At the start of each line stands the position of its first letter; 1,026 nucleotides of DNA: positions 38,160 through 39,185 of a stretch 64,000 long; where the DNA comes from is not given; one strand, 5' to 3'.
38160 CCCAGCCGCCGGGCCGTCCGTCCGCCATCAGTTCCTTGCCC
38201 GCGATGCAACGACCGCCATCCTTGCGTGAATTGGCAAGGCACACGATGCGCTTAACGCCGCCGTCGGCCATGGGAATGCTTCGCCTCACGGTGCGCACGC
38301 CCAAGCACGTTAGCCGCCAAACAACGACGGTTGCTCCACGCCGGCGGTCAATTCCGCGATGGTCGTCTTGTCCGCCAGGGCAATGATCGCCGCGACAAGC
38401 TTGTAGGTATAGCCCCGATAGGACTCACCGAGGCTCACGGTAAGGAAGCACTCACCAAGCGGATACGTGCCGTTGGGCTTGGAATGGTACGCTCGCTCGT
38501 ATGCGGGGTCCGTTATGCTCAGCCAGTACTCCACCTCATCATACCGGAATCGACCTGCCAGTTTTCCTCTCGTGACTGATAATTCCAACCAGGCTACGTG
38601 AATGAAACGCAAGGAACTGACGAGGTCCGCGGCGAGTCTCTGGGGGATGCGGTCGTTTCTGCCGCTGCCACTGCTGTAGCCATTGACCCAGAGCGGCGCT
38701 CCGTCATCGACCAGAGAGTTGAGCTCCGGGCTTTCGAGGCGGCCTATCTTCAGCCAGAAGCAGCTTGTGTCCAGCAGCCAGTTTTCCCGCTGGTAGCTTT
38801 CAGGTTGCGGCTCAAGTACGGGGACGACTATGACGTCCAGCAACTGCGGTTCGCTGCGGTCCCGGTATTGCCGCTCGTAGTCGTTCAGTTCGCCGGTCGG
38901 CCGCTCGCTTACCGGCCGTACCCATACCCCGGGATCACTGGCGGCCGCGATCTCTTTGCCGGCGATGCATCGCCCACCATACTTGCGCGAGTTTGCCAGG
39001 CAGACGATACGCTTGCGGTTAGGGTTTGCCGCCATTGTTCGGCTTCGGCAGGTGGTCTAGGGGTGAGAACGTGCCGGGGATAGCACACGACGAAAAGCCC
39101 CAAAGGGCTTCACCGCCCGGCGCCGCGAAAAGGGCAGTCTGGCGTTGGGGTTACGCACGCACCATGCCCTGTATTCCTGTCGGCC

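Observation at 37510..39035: Adjacent paralogs with an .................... N-terminal motif, unrecognised family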

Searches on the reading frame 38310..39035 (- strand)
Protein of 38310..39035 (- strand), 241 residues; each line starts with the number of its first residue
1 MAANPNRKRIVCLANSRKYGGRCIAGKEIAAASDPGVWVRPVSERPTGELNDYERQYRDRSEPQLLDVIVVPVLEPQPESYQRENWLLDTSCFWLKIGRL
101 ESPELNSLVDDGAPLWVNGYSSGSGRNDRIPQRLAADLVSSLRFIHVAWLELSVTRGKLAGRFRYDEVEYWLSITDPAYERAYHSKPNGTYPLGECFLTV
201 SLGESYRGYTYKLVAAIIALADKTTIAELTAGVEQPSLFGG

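Call 4: search_protein_families(library=pfam, proteins=[window:38313-39035:-], max_evalue=0.1)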
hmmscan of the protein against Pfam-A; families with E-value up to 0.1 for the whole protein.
seq(241 aa): 1 family
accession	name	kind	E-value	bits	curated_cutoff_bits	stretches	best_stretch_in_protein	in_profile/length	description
PF22557.2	DuOB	-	3.5e-65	220.4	27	1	8-217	1-210/210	Dual OB-containing domain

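Call 16: find_homologous_proteins(query=window:38313-39035:-, max_evalue=0.001)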
Query seq(241 aa) (241 aa): 1392 proteins with E <= 0.001 among 1857 candidates; the best 120 are listed.
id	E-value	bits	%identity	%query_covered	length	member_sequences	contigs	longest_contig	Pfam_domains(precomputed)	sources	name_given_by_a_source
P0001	9.8e-156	535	98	100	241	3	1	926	PF22557.3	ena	-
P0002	7.2e-113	394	75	100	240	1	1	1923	PF22557.3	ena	-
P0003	2.1e-105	370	69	100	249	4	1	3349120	PF22557.3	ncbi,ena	-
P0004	1.7e-79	285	54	99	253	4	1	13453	PF22557.3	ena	-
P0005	2.6e-76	275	54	99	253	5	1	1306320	PF22557.3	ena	-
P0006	6.5e-74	267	56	88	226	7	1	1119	PF22557.3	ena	-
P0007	1.6e-73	265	58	88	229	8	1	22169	PF22557.3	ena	-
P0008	5.9e-73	264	57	88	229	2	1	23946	PF22557.3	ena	-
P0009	1.0e-72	263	57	90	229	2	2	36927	PF22557.3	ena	-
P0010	1.1e-72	263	57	90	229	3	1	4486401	PF22557.3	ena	-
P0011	1.6e-72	262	57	90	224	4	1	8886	PF22557.3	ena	-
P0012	1.7e-72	262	58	90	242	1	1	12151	PF22557.3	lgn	-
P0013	3.0e-72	261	56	90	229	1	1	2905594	PF22557.3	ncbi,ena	-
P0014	3.6e-72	261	56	88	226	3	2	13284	PF22557.3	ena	-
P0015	9.0e-72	260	54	89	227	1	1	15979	PF22557.3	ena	-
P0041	1.3e-68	249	53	96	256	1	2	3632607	PF22557.3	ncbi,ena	-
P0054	2.5e-67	245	53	90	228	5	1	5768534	PF22557.3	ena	-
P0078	1.0e-65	240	53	88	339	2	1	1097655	PF22557.3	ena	-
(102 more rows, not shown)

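Call 18: find_encoding_contigs(protein=P0003, flank=8000, max_places=3)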
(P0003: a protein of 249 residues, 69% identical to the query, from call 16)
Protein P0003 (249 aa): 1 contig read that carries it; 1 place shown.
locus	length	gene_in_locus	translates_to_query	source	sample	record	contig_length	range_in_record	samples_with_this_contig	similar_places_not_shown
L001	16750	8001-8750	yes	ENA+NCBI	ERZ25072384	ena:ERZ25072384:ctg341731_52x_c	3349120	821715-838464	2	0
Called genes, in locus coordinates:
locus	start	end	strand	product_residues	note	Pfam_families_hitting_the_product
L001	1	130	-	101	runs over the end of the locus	-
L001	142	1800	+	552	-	PF00753:Lactamase_B, PF23023:Anti-Pycsar_Apyc1 (faint), PF12706:Lactamase_B_2, PF22505:RNase_J_b_CASP, PF07521:RMMBL, PF17770:RNase_J_C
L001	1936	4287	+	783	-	PF13491:FtsK_4TM, PF17854:FtsK_alpha, PF01580:FtsK_SpoIIIE, PF09397:FtsK_gamma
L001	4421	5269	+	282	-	PF09565:RE_NgoFVII, PF13091:PLDc_2, PF17726:DpnI_C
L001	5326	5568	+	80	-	-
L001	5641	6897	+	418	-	PF00109:ketoacyl-synt, PF02801:Ketoacyl-synt_C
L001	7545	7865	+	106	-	PF07883:Cupin_2, PF02311:AraC_binding (weak)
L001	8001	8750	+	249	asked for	PF22557:DuOB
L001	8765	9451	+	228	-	PF22557:DuOB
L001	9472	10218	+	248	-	PF04343:DUF488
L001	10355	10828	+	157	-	PF04343:DUF488, PF22751:DUF488-N3a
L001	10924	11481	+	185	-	PF09335:VTT_dom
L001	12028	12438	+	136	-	PF00226:DnaJ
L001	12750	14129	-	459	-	PF01547:SBP_bac_1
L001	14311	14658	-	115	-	PF00005:ABC_tran (weak)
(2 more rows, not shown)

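Call 19: find_encoding_contigs(protein=P0010, flank=8000, max_places=3)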
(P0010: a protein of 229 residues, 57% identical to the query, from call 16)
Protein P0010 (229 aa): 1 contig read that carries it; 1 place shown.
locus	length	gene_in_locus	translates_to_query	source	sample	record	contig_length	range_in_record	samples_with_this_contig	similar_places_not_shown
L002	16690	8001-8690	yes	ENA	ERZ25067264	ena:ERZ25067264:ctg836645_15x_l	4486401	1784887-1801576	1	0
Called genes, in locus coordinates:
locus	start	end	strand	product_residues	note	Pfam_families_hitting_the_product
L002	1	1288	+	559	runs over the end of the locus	PF13814:Replic_Relax (weak)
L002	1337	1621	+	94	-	PF01381:HTH_3 (weak)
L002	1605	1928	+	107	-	-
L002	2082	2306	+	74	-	-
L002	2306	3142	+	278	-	PF01507:PAPS_reduct (weak)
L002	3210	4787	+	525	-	PF00239:Resolvase, PF07508:Recombinase, PF13408:Zn_ribbon_recom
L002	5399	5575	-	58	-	-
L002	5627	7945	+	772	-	PF00270:DEAD, PF04851:ResIII (weak), PF00271:Helicase_C, PF09369:MZB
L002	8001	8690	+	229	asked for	PF22557:DuOB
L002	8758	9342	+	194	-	PF04343:DUF488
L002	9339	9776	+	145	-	PF04343:DUF488, PF22751:DUF488-N3a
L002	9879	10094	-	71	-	-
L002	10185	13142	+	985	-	PF04851:ResIII (weak)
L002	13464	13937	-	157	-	-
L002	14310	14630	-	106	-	PF13650:Asp_protease_2 (weak), PF13975:gag-asp_proteas (weak)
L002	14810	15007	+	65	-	PF01402:RHH_1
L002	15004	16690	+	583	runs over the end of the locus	PF00239:Resolvase, PF07508:Recombinase, PF13408:Zn_ribbon_recom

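Call 20: find_encoding_contigs(protein=P0054, flank=8000, max_places=3)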
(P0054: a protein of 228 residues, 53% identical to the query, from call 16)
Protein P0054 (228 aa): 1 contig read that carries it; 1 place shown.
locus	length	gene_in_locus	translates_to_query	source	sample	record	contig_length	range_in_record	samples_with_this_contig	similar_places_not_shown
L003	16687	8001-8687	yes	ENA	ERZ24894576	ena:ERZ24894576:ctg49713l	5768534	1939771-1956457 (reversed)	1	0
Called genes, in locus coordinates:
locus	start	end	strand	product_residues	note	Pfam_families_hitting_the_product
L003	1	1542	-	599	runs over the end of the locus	PF04326:SLFN_AlbA_2, PF13749:HATPase_c_4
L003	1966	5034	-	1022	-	PF01565:FAD_binding_4, PF02913:FAD-oxidase_C, PF13183:Fer4_8, PF13534:Fer4_17 (weak)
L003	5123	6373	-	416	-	PF00266:Aminotran_5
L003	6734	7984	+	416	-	PF04326:SLFN_AlbA_2, PF13749:HATPase_c_4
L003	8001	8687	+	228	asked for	PF22557:DuOB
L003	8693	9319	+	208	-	PF04343:DUF488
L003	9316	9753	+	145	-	PF04343:DUF488, PF22751:DUF488-N3a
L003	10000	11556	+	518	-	PF06253:MTTB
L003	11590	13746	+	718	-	PF12161:HsdM_N, PF02384:N6_Mtase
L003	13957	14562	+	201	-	PF09407:AbiEi_1 (weak)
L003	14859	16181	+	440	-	PF05598:DUF772, PF01609:DDE_Tnp_1, PF13546:DDE_5 (weak), PF13751:DDE_Tnp_1_6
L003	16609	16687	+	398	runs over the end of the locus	PF13784:Fic_N, PF02661:Fic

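Call 21: find_encoding_contigs(protein=P0041, flank=8000, max_places=3)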
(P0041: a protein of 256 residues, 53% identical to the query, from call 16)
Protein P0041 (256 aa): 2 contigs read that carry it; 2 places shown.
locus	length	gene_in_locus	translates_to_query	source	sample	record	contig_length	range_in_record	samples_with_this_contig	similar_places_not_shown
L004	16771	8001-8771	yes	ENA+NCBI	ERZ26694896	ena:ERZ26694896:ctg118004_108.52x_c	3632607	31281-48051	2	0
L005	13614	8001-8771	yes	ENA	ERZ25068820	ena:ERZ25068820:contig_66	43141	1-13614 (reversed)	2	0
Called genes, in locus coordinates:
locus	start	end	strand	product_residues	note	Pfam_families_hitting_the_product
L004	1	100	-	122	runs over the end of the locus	-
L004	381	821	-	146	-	PF18478:PIN_10, PF18480:DUF5615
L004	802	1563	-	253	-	PF04255:DUF433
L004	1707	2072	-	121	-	-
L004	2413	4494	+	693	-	PF00009:GTP_EFTU, PF22042:EF-G_D2, PF03144:GTP_EFTU_D2, PF14492:EFG_III, PF03764:EFG_IV, PF00679:EFG_C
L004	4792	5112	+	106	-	PF07883:Cupin_2, PF02311:AraC_binding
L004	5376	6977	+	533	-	PF03852:Vsr, PF00145:DNA_methylase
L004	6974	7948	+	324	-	PF16280:DUF4928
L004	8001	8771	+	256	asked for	PF22557:DuOB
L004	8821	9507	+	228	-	PF22557:DuOB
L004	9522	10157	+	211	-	PF04343:DUF488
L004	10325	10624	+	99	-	PF04343:DUF488, PF22751:DUF488-N3a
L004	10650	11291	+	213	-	PF09335:VTT_dom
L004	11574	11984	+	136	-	PF00226:DnaJ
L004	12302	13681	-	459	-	PF01547:SBP_bac_1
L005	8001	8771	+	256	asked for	PF22557:DuOB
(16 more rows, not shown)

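Call 22: find_encoding_contigs(protein=P0078, flank=8000, max_places=3)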
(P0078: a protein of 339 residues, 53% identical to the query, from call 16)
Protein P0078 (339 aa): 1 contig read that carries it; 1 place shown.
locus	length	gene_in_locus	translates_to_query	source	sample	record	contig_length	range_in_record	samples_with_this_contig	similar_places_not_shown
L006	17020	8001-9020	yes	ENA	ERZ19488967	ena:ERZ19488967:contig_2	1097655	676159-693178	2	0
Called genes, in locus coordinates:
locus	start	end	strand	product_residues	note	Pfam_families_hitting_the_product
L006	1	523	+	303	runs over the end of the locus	PF00702:Hydrolase, PF12710:HAD, PF13419:HAD_2, PF13242:Hydrolase_like (weak)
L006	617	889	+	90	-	-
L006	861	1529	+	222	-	-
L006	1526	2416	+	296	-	PF08241:Methyltransf_11 (faint), PF13847:Methyltransf_31 (faint), PF01555:N6_N4_Mtase, PF13649:Methyltransf_25 (faint)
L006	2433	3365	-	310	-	PF16881:LIAS_N, PF04055:Radical_SAM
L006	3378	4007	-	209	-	PF13191:AAA_16 (weak), PF00625:Guanylate_kin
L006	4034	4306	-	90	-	-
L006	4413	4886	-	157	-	-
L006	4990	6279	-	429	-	PF00275:EPSP_synthase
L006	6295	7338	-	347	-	PF02153:PDH_N, PF20463:PDH_C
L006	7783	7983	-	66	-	-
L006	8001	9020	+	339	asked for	PF22557:DuOB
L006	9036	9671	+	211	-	PF04343:DUF488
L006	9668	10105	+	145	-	PF04343:DUF488, PF22751:DUF488-N3a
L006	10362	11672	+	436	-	PF00005:ABC_tran, PF13304:AAA_21 (weak), PF00571:CBS (faint)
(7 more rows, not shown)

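Call 24: search_protein_families(library=padloc, proteins=[window:38310-39035:-], max_evalue=0.1)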
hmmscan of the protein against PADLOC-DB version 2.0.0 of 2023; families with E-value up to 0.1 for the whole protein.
window:38310-39035:- (241 aa): 4 families
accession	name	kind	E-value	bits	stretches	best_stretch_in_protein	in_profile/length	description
PDLC04653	PDC-M45A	-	1.7e-80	268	1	6-219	3-224/230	-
PDLC04654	PDC-M45A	-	2.8e-52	175.2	1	51-221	2-181/188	-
PDLC04655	PDC-M45A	-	9.3e-48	161.2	1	9-218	91-313/318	-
PDLC04656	PDC-M45A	-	5.5e-31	106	1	8-219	2-217/225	-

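Call 25: search_protein_families(library=ncbifam, proteins=[window:38310-39035:-], max_evalue=0.1)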
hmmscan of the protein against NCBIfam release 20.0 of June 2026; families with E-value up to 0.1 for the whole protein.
window:38310-39035:- (241 aa): 0 families

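Call 26: search_solved_structures(query=A1, max_evalue=10, show_alignments=2)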
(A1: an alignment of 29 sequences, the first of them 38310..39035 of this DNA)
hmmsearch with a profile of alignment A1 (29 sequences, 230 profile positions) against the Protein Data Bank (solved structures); distinct sequences matched with E-value up to 10: 0.

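Call 30: find_related_loci(query=A1, collection=genome_contigs, flank=8000)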
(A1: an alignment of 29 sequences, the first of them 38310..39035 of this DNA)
Query A1 (241 aa) in genome_contigs; peptide patterns used: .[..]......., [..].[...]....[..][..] (x = any residue, [..] = any of these).
423 stretches matched a pattern; 412 encode a relative of the query (tblastn E <= 1e-3); the best 80 are kept; 79 distinct loci.
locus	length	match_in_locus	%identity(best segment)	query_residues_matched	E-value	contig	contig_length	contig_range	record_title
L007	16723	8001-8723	69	1-241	1e-109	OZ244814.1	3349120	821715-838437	MAG: Chloroflexota bacterium isolate 69ec6d3d-2374-4d29-b98a-ed9ec61ffa6d genome assembly, chromosome: 1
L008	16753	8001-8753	53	1-239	3e-84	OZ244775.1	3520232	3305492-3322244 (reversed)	MAG: Chloroflexota bacterium isolate 16d11fe7-7e2c-40b4-8e2f-5374e7366b5d genome assembly, chromosome: 1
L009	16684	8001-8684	56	1-218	5e-77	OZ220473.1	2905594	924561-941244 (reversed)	MAG: Dehalococcoidia bacterium isolate 87cb072c-069b-458f-9ccb-7e689b7dc65c genome assembly, chromosome: 1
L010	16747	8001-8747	53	8-239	2e-76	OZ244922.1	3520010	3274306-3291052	MAG: Chloroflexota bacterium isolate ead8ffbb-32b5-46cb-8623-33c4fc8e8bc9 genome assembly, chromosome: 1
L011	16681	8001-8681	54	1-218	7e-76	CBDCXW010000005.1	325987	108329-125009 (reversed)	MAG: Dehalococcoidia bacterium isolate df45c49b-c266-4090-ac87-fb36498b7b26 genome assembly, contig: contig_5, whole gen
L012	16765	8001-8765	51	1-241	9e-76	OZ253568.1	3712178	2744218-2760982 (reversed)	MAG: Chloroflexota bacterium isolate 9852bf67-dbb6-47f5-b8e9-49414f020392 genome assembly, chromosome: 1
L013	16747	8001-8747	53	8-239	5e-76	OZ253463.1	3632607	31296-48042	MAG: Chloroflexota bacterium isolate 29d2856e-e75a-4040-aa7f-32dfb5fb0cd3 genome assembly, chromosome: 1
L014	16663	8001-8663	55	8-219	5e-75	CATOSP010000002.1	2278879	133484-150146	MAG: uncultured Dehalococcoidia bacterium isolate 286066b2-4084-4aa5-9e65-18c9001dea11 genome assembly, contig: contig_2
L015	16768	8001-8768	50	1-239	8e-75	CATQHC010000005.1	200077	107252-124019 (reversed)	MAG: Chloroflexota bacterium isolate 11a6ff70-42c8-4f36-b917-3d1cb5cddc1f genome assembly, contig: contig_5, whole genom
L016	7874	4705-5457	51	1-239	4e-74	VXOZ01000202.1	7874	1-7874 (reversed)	MAG: Chloroflexi bacterium isolate SB0662_bin_44 NODE_6682_length_7874_cov_20.122522, whole genome shotgun sequence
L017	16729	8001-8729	50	1-226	1e-73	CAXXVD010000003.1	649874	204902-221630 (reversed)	MAG: Chloroflexota bacterium isolate fe2c5841-0234-49a8-8bce-d97ad08295c1 genome assembly, contig: contig_3, whole genom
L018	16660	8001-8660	56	8-218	6e-74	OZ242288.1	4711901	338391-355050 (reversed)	MAG: uncultured Candidatus Binatia bacterium isolate 92a940bf-e797-4da1-8ec4-eab1d584ba41 genome assembly, chromosome: 1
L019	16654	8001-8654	55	8-218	4e-73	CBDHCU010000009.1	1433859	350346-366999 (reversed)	MAG: Dehalococcoidia bacterium isolate 55646556-b4c4-4674-9987-911c49b4817b genome assembly, contig: contig_7, whole gen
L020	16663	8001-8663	54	8-219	7e-73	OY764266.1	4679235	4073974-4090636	MAG: Pseudomonadales bacterium isolate 98484ff4-1806-4741-b53f-28f88446d800 genome assembly, chromosome: 1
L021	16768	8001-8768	49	1-239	1e-72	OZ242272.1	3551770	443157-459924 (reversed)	MAG: Chloroflexota bacterium isolate e1420fa2-ce91-4a5a-b5ce-1a2ec9efecdf genome assembly, chromosome: 1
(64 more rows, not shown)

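Call 33: predict_structure(alignment_id=A1)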
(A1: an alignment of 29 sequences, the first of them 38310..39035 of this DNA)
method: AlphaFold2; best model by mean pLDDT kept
length: 241 residues; sequences in the alignment: 29
mean_pLDDT: 87.6   pTM: 0.85
mean pLDDT of the five models: 87.6, 87.3, 87.2, 86.3, 85.9
residues with pLDDT >= 90: 181; 70-90: 29; 50-70: 10; < 50: 21
segments of 3 or more residues with pLDDT < 50: 1-3, 223-225, 227-230, 232-241
pLDDT, mean of each block of 10 residues (from residue 1): 69 94 92 73 95 94 95 93 95 94 90 87 94 93 96 93 95 95 92 95 93 95 50 46 37
secondary structure, 60 per line:
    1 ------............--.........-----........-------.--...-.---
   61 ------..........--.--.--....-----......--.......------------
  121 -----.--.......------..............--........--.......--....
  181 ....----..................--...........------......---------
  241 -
elements in order: E7-18 E21-29 E35-42 E67-76 E85-88 E94-99 H102-108 E129-131 H132-135 E142-155 E158-165 E168-174 H177-184 E189-206 E209-219 H226-231

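Call 38: fold_search(model_id=the predicted structure, library=pdb)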
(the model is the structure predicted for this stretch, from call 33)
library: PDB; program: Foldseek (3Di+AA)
matches with E <= 10: 1066; with E <= 0.001: 1
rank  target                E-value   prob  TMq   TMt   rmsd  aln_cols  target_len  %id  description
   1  4l5t_B                9.7e-04  0.99  0.31  0.37   8.3       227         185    7  Crystal structure of the tetrameric p202 HIN2 (released 2013-07-31)
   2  4jbk_B                2.1e-03  0.99  0.32  0.39   7.7       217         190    9  Molecular basis for abrogation of activation of pro-inflammatory cytokines (released 2013-06-26)
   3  4jbj_B                3.6e-03  0.91  0.29  0.34  10.8       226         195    9  Structural mimicry for functional antagonism (released 2013-06-26)
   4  5z7d_A                3.8e-03  0.94  0.31  0.22   8.6       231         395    7  p204HINab-dsDNA complex structure (released 2019-01-30)
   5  4l5t_A                3.8e-03  0.92  0.29  0.34   9.4       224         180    8  Crystal structure of the tetrameric p202 HIN2 (released 2013-07-31)
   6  4l5q                  4.5e-03  0.93  0.31  0.36  10.2       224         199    9  Crystal structure of p202 HIN1 (released 2013-07-31)
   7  3rnu_A                4.7e-03  0.97  0.34  0.39   8.7       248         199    6  Structural Basis of Cytosolic DNA Sensing by Innate Immune Receptors (released 2012-04-25)
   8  4l5t_C                4.7e-03  0.91  0.28  0.33   9.5       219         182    8  Crystal structure of the tetrameric p202 HIN2 (released 2013-07-31)
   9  4l5t_D                5.5e-03  0.95  0.32  0.38   8.7       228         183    7  Crystal structure of the tetrameric p202 HIN2 (released 2013-07-31)
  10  8idx_A                6.5e-03  0.87  0.29  0.34   8.6       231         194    9  Structure of p205 HIN (released 2024-02-14)
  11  5z7d_C                6.9e-03  0.90  0.31  0.23   8.8       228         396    8  p204HINab-dsDNA complex structure (released 2019-01-30)
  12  4jbj_A                7.3e-03  0.84  0.29  0.33  10.8       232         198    9  Structural mimicry for functional antagonism (released 2013-06-26)
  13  4jbk_C                8.1e-03  0.90  0.31  0.36   8.7       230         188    8  Molecular basis for abrogation of activation of pro-inflammatory cytokines (released 2013-06-26)
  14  3u58_C                1.0e-02  0.51  0.21  0.23  15.6       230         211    9  Crystal Structure of the Tetrahymena telomerase processivity factor Teb1 AB (released 2011-12-28)
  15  2oq0_A                1.1e-02  0.85  0.31  0.36   8.6       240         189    8  Crystal Structure of the First HIN-200 Domain of Interferon-Inducible Protein 16 (released 2007-02-27)
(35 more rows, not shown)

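Call 43: search_protein_representatives(alignment_id=A1)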
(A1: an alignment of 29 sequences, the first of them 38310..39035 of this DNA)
Query: 29 sequences, 230 profile positions. Proteins with E-value up to 0.001 (for the whole library): 3782; up to 1e-10: 2791; up to 1e-30: 1032. The best 150 are listed.
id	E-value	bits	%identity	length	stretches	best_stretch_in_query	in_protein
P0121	1.3e-97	342.3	-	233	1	5-229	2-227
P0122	1.0e-93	329.6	-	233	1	5-229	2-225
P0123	2.7e-90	318.4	-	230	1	5-229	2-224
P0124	2.8e-89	315.0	-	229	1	5-229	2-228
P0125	2.8e-86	305.2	-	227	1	4-229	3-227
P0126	2.4e-85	302.2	-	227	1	6-229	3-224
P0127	2.6e-85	302.1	-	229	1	5-228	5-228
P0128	7.0e-85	300.7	-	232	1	5-228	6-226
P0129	8.0e-85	300.5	-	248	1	4-229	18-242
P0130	6.1e-84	297.6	-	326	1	5-229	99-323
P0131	6.1e-84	297.6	-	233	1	5-228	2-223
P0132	9.3e-84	297.0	-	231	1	6-229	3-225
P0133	2.5e-83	295.6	-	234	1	5-229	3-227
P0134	5.1e-82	291.3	-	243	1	6-228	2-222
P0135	5.6e-82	291.2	-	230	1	6-229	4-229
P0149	1.0e-76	273.9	-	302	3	5-118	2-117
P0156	3.8e-75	268.8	-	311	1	4-229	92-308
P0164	2.4e-74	266.2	-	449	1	4-229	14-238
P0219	1.1e-66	241.2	-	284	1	3-229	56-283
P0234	9.0e-66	238.1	-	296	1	7-227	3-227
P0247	1.2e-64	234.5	-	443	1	7-228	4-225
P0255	3.0e-64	233.2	-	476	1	9-228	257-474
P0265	2.7e-63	230.0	-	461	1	5-229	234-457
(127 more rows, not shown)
